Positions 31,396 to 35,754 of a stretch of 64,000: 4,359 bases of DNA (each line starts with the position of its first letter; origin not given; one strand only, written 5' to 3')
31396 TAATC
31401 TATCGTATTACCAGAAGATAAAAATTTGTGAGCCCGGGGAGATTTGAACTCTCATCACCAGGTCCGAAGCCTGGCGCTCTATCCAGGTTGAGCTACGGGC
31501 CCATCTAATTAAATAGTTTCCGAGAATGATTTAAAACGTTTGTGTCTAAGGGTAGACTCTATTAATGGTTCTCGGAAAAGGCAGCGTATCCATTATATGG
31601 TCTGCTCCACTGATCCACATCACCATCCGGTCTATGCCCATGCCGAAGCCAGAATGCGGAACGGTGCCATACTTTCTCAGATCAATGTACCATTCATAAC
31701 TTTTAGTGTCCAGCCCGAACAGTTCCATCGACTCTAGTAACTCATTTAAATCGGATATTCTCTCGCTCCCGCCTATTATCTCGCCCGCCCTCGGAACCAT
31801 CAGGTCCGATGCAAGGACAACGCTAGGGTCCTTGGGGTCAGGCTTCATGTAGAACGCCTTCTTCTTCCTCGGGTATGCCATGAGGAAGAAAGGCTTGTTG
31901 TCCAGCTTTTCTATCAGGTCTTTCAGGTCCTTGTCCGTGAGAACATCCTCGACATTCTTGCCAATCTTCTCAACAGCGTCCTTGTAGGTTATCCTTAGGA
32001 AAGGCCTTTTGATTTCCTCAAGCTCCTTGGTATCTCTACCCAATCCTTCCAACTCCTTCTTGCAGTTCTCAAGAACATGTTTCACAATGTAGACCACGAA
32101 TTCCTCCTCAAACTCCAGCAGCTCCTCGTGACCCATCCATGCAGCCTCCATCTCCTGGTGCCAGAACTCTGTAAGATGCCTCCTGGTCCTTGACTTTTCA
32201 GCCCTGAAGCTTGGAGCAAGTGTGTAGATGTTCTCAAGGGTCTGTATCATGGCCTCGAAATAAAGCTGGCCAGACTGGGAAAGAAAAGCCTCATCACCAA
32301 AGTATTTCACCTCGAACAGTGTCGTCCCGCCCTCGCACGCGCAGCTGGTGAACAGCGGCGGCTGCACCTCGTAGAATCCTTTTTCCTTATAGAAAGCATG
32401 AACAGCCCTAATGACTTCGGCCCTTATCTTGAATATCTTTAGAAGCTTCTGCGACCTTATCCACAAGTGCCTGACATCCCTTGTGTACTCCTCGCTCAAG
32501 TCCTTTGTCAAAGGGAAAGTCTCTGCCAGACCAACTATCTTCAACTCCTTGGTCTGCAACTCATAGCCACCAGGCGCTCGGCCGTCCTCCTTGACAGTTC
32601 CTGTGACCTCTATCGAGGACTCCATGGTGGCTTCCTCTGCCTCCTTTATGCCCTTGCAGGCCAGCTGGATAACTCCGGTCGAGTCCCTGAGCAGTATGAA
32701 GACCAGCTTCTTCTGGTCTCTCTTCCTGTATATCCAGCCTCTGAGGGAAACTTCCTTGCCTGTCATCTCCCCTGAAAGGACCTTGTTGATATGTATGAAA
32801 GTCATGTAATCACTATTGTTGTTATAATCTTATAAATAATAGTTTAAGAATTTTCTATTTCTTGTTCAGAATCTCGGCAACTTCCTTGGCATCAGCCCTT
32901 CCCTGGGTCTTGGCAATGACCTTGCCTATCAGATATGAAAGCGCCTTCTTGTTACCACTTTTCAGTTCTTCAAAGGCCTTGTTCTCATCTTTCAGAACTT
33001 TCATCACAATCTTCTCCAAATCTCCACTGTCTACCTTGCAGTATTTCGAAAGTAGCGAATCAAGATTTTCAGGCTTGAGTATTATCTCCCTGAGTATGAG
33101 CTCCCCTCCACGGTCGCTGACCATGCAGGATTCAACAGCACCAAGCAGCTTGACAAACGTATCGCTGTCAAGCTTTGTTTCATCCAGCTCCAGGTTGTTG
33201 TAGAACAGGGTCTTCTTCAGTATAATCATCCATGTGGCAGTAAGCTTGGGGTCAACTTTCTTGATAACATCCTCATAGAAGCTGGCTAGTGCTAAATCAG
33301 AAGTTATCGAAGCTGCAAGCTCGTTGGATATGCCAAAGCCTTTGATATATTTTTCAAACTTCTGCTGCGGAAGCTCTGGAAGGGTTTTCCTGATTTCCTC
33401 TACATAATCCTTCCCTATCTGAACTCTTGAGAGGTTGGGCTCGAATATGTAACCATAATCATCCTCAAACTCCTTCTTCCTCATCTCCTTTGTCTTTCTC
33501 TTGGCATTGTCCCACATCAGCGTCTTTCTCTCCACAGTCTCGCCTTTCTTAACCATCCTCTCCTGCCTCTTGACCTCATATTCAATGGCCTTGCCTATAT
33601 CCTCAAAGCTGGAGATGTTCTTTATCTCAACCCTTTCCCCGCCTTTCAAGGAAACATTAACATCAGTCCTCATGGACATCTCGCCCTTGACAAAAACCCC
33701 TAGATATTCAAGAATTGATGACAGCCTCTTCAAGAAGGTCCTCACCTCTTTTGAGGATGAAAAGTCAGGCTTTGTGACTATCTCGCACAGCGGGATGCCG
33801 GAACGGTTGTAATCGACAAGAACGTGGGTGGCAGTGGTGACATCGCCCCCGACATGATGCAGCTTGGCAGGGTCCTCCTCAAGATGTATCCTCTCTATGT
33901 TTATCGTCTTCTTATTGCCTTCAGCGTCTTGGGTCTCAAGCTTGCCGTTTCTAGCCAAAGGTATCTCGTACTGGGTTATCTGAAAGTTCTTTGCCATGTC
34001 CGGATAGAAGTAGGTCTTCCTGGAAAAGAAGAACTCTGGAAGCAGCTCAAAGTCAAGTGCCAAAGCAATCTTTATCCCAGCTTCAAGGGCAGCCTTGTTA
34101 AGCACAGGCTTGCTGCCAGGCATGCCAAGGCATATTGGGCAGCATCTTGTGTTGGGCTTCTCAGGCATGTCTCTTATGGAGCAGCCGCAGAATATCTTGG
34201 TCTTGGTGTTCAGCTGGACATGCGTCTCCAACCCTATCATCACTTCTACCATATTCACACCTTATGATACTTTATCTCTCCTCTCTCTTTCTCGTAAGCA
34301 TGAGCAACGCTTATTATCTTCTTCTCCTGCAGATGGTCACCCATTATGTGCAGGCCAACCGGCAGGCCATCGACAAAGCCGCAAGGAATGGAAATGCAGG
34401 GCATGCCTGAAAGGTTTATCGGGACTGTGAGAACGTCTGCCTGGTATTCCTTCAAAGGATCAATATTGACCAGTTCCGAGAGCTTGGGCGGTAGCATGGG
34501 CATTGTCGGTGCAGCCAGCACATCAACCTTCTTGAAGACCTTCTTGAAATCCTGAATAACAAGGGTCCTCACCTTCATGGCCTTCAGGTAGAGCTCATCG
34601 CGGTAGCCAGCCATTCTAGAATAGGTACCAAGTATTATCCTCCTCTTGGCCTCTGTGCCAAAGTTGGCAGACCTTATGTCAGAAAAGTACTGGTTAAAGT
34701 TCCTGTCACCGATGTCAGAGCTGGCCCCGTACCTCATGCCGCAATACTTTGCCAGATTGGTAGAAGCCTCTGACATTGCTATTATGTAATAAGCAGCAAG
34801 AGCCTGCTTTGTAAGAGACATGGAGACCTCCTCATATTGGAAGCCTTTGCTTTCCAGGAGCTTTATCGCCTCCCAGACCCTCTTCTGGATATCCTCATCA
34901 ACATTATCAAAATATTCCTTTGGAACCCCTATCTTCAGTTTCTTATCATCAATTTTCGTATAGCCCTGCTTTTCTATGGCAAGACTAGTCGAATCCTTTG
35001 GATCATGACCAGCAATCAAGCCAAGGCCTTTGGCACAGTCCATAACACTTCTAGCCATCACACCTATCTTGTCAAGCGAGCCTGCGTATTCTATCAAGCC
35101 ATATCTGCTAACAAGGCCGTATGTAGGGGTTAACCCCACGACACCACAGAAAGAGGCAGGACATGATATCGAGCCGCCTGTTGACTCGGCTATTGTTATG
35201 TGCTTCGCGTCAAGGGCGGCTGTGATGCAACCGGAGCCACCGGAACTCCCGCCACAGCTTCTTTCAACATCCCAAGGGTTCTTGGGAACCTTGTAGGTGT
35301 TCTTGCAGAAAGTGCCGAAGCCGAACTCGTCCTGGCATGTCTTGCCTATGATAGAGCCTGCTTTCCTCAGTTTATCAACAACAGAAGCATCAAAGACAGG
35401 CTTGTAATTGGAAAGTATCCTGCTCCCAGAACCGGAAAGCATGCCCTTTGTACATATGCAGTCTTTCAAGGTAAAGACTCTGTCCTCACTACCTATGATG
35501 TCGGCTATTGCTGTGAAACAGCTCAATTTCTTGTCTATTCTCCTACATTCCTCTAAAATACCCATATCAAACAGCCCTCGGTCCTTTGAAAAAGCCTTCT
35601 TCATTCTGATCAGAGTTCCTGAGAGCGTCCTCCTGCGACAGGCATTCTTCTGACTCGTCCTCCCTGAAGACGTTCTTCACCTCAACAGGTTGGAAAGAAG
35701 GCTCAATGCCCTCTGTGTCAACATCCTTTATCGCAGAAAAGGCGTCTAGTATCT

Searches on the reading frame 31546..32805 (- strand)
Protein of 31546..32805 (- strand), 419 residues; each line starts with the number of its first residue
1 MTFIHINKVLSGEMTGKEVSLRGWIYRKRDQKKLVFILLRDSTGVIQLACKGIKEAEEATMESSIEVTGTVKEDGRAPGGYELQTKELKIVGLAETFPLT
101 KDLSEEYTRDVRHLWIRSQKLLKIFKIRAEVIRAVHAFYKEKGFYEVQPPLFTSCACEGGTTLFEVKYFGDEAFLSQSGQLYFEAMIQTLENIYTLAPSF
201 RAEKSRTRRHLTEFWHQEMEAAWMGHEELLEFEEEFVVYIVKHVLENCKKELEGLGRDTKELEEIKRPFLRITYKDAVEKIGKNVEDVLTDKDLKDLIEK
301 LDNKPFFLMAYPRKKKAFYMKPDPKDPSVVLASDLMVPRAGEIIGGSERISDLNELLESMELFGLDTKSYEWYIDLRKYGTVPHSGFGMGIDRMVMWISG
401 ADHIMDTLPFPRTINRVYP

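Call 13: search_protein_families(library=pfam, max_evalue=0.001, proteins=[window:31546-32805:-])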
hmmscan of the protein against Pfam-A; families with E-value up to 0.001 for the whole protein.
window:31546-32805:- (419 aa): 2 families
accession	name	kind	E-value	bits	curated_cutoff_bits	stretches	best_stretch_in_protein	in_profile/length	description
PF00152.25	tRNA-synt_2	-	1.4e-75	254.7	25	1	105-413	2-307/308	tRNA synthetases class II (D, K and N)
PF01336.31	tRNA_anti-codon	-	5.3e-14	52.4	27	1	19-91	1-75/75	OB-fold nucleic acid binding domain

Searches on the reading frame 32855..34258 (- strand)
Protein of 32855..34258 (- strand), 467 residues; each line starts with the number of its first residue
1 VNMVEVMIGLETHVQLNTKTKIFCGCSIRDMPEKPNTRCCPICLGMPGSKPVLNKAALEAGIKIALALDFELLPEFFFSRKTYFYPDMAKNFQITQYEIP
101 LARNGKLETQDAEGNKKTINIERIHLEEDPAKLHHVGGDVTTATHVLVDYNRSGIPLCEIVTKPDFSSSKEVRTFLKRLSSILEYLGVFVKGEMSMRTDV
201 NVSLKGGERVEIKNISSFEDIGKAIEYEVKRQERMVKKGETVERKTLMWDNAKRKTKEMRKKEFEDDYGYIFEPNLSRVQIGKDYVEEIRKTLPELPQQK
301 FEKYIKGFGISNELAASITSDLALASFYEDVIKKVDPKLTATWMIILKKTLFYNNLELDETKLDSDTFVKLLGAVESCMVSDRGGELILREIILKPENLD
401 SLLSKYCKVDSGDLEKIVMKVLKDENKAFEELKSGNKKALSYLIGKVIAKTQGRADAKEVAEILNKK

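Call 13: search_protein_families(library=pfam, max_evalue=0.001, proteins=[window:32855-34258:-])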
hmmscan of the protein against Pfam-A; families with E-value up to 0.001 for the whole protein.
window:32855-34258:- (467 aa): 2 families
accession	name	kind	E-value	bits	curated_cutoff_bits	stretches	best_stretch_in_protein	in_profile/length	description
PF02934.20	GatB_N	-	9.3e-96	320.7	23.4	1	6-287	1-277/277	GatB/GatE catalytic domain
PF02637.23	GatB_Yqey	-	1.2e-21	77.6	27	1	327-467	2-147/148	GatB domain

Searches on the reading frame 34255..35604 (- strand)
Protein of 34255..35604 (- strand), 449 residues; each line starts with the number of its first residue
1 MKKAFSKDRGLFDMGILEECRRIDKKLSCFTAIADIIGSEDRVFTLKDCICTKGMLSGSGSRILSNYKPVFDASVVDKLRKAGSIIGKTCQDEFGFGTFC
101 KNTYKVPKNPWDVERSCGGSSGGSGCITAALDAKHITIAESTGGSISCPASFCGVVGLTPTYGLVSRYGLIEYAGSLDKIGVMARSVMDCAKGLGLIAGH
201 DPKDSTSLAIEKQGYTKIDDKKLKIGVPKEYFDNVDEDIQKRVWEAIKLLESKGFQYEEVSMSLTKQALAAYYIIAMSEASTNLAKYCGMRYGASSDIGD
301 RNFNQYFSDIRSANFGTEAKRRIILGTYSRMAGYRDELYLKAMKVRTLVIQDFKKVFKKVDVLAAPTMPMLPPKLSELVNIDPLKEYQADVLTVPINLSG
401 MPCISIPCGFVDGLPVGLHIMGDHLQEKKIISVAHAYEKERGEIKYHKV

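Call 13: search_protein_families(library=pfam, max_evalue=0.001, proteins=[window:34255-35604:-])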
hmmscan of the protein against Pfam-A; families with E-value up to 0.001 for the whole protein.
window:34255-35604:- (449 aa): 1 family
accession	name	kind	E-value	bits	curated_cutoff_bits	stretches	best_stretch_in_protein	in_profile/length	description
PF01425.27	Amidase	-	3.2e-108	363.1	27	1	44-430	52-444/445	Amidase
